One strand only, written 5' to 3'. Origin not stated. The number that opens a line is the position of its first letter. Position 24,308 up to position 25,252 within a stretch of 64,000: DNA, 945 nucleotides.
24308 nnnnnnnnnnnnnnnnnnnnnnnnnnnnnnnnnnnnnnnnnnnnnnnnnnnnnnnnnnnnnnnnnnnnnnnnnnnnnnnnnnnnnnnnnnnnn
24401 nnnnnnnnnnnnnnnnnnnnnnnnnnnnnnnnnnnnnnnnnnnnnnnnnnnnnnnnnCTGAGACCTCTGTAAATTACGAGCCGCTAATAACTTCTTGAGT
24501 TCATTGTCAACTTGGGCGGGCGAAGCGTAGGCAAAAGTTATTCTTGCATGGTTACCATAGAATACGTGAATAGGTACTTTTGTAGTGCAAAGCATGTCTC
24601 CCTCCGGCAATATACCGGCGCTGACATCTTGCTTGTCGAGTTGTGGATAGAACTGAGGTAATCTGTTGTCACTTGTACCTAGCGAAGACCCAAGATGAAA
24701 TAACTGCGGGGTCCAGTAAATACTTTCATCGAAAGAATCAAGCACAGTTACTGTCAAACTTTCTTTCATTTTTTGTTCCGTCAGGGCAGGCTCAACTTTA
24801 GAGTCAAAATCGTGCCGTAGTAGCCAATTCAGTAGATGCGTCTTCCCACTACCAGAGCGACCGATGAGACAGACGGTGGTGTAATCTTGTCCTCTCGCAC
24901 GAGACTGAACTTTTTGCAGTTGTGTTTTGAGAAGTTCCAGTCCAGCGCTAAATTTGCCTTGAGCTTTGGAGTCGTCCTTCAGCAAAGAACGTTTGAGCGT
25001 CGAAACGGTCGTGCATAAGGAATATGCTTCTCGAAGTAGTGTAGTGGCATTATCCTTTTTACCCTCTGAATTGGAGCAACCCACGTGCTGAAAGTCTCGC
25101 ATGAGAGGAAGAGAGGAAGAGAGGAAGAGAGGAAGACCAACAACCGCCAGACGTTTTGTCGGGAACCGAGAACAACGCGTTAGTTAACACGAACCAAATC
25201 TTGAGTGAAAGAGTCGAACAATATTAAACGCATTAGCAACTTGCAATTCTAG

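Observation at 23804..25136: Atypical 432-aa P-loop NTPase with a dynamin-like DLPG motif 260 residues from the Walker A, preceded by a (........)4 microsatellite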

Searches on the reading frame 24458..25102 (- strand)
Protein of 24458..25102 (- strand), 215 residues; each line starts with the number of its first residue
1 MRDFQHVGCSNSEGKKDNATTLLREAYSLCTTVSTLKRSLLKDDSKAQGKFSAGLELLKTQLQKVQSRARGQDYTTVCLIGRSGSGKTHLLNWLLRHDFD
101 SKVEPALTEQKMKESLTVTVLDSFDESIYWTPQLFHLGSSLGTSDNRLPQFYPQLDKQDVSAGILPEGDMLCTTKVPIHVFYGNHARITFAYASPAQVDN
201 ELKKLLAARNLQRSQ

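Call 51: find_related_loci(query=A4, collection=metagenome_contigs, flank=6000)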
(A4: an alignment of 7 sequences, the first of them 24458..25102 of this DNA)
Query A4 (215 aa) in metagenome_contigs; peptide patterns used: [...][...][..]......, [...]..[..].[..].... (x = any residue, [..] = any of these).
600 stretches matched a pattern (row limit reached: there are more); 3 encode a relative of the query (tblastn E <= 1e-3); 3 distinct loci.
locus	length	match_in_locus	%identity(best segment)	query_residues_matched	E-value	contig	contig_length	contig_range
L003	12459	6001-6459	42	62-215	6e-31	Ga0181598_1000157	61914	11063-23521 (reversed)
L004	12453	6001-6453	42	55-206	7e-31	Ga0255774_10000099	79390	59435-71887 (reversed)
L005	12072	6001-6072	63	69-92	6e-6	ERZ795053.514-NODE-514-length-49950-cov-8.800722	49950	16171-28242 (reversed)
